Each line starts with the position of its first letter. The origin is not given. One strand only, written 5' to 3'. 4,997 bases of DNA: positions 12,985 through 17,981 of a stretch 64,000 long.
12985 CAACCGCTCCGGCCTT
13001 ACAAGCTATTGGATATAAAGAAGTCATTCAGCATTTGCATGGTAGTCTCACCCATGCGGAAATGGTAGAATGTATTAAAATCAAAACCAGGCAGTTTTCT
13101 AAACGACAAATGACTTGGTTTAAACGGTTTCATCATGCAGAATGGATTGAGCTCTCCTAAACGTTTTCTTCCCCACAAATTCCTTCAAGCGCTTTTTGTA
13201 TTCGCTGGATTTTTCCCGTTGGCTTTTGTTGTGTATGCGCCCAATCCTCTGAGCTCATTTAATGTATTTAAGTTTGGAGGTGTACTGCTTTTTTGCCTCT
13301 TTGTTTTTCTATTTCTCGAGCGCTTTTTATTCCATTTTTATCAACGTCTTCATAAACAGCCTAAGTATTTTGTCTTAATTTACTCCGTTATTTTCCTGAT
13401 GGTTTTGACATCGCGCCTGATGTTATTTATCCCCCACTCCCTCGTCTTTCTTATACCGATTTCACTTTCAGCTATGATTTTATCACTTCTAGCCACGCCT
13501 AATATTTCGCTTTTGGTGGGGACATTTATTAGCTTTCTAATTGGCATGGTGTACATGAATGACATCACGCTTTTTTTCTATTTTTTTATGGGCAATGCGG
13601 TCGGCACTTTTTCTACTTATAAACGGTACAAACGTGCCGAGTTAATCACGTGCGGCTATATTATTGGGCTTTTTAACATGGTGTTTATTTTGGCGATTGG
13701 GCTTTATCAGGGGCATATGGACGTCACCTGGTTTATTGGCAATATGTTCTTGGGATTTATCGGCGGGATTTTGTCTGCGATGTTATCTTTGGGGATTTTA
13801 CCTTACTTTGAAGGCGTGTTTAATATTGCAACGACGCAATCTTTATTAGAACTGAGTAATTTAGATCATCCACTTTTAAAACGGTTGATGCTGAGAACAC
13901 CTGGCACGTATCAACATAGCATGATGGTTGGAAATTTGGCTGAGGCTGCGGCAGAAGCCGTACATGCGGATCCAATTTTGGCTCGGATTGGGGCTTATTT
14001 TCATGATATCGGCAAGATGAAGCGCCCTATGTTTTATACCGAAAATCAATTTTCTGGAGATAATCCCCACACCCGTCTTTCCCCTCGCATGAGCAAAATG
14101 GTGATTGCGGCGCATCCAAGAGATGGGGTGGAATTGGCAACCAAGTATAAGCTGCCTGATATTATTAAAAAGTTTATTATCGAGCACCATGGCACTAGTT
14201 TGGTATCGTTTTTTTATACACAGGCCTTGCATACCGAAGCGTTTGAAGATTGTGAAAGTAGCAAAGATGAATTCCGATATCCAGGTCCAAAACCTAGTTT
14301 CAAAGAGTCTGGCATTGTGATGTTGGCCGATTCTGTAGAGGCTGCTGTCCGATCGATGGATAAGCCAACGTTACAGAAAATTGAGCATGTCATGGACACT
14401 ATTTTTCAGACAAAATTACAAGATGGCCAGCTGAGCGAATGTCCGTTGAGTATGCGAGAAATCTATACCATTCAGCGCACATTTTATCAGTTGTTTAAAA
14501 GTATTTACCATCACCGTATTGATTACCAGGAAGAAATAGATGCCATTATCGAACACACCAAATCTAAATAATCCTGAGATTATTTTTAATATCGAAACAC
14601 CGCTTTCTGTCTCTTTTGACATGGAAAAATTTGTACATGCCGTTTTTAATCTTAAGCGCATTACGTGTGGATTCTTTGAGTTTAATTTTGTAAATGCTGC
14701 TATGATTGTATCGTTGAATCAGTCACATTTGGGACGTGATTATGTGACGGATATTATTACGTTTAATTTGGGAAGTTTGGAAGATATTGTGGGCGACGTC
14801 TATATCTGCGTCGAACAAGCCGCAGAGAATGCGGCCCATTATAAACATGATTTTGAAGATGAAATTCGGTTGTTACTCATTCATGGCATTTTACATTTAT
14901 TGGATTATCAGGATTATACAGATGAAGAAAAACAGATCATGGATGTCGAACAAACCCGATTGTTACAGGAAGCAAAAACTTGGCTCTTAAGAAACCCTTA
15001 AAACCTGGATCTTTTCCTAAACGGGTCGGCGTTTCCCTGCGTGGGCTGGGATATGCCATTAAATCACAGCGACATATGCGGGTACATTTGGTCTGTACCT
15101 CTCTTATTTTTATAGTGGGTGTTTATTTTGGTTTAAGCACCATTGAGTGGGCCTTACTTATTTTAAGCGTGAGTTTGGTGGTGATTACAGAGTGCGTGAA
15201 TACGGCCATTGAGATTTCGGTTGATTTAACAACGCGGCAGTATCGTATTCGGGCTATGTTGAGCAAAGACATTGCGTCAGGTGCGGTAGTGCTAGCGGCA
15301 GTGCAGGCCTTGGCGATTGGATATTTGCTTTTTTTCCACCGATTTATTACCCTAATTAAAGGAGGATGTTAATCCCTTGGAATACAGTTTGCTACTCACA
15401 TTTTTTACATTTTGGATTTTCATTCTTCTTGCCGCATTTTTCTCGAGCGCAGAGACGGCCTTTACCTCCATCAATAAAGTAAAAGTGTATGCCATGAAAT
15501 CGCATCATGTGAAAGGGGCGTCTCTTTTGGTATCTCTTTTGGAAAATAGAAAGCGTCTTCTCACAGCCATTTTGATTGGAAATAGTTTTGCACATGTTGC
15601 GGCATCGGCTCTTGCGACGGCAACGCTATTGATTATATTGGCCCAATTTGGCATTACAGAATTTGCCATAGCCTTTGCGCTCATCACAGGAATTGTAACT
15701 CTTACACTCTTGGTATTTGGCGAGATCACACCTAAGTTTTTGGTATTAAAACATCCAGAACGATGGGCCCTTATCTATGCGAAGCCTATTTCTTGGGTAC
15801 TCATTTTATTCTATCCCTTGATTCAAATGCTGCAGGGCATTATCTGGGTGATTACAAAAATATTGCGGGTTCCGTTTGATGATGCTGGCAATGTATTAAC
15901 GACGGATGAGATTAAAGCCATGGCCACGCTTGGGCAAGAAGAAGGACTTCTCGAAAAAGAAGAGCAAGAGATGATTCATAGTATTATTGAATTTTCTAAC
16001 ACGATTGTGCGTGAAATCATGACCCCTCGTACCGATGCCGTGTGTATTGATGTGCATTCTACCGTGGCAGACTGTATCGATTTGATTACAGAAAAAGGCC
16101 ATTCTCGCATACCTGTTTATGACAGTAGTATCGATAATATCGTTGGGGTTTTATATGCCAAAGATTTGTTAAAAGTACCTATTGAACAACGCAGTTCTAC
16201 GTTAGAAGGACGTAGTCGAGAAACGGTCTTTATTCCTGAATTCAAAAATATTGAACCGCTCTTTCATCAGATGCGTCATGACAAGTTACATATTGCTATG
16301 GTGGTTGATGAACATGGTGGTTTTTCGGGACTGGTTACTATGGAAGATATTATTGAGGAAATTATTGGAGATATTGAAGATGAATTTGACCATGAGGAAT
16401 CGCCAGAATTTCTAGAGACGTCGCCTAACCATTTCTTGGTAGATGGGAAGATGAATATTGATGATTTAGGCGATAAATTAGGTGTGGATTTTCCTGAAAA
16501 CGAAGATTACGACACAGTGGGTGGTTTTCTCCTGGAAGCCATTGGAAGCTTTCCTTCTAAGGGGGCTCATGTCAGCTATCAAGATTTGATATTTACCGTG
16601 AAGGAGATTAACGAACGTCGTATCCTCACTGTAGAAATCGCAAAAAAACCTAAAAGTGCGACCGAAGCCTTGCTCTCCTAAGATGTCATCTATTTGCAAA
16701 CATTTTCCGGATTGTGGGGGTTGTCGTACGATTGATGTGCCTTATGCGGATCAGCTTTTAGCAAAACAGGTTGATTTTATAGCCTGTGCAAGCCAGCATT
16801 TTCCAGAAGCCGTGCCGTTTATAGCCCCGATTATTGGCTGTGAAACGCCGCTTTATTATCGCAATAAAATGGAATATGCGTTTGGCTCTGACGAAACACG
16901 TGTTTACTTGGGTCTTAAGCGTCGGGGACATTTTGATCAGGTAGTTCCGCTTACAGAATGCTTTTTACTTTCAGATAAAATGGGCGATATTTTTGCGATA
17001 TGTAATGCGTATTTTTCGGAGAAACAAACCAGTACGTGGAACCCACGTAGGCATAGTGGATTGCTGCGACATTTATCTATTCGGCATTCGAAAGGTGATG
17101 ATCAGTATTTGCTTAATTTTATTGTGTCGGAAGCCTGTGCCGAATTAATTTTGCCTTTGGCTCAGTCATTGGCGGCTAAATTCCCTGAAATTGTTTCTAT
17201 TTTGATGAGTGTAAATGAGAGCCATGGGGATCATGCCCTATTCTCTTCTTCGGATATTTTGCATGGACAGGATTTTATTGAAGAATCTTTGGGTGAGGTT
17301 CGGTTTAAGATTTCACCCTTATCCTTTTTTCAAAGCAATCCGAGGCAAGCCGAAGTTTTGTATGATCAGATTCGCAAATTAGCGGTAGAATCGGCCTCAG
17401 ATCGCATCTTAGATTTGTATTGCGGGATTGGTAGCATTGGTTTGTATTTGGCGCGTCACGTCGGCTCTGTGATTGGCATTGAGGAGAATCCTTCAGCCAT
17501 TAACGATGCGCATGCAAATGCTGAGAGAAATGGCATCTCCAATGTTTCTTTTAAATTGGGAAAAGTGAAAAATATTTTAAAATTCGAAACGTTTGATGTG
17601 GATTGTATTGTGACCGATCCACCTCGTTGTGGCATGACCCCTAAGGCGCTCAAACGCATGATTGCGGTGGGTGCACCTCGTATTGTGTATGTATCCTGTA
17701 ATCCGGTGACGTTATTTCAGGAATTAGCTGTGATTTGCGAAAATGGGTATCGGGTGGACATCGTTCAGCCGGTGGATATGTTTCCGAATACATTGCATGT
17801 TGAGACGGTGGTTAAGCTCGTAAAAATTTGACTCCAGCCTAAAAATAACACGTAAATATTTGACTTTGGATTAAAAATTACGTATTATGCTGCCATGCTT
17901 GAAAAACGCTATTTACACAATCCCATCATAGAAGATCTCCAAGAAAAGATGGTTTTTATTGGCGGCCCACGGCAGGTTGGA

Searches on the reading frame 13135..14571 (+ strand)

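Call 21: search_protein_families(library=pfam, proteins=[window:13135-14571:+], max_evalue=0.001)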
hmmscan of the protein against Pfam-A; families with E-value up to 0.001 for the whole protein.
window:13135-14571:+ (478 aa): 2 families
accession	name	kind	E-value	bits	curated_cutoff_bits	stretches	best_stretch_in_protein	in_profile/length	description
PF07698.17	7TM-7TMR_HD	-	3.4e-32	112.4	29.4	1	46-233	3-190/190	7TM receptor with intracellular HD hydrolase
PF01966.28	HD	-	7.6e-16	58.9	22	1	258-403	1-115/116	HD domain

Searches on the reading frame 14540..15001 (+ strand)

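Call 21: search_protein_families(library=pfam, proteins=[window:14540-15001:+], max_evalue=0.001)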
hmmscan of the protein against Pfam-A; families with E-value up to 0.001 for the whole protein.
window:14540-15001:+ (153 aa): 1 family
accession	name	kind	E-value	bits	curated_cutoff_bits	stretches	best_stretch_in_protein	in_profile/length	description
PF02130.23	YbeY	-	4.1e-27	95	25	1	46-144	30-128/129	Endoribonuclease YbeY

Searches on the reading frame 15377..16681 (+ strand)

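Call 21: search_protein_families(library=pfam, proteins=[window:15377-16681:+], max_evalue=0.001)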
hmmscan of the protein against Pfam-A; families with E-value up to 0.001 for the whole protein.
window:15377-16681:+ (434 aa): 3 families
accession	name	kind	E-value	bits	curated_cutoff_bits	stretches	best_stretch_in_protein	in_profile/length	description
PF01595.25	CNNM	-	6.1e-46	156.8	28.4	1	13-196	4-181/181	Cyclin M transmembrane N-terminal domain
PF03471.22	CorC_HlyC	-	5.6e-24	84.4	27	1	349-423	4-79/81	Transporter associated domain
PF00571.33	CBS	-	4.4e-15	56.2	24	2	211-267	1-54/57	CBS domain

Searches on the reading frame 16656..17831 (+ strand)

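Call 22: search_protein_families(library=pfam, proteins=[window:16656-17831:+], max_evalue=0.001)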
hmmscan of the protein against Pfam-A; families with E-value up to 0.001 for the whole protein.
window:16656-17831:+ (391 aa): 8 families
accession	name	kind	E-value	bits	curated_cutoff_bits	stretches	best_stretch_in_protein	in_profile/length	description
PF05958.17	tRNA_U5-meth_tr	-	2.7e-22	79.7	23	1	201-390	152-356/357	tRNA (Uracil-5-)-methyltransferase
PF13847.12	Methyltransf_31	-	3.1e-14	53.3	27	1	247-361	3-123/145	Methyltransferase domain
PF13649.12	Methyltransf_25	-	3.2e-09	37.8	27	1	251-320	1-70/97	Methyltransferase domain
PF05175.20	MTS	-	6e-09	36.2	23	1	245-323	30-107/170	Methyltransferase small domain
PF09445.16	Methyltransf_15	-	1.8e-08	34.5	22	1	250-327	3-84/165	RNA cap guanine-N2 methyltransferase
PF03602.21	Cons_hypoth95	-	1.6e-05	25.1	24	1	246-323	40-122/182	Conserved hypothetical protein 95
PF02475.24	TRM5-TYW2_MTfase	-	0.00028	21.3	28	1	243-306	32-98/164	TRM5/TYW2 methyltransferase domain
PF08241.18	Methyltransf_11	-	0.00048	21.2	21.2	0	252-319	1-65/95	Methyltransferase domain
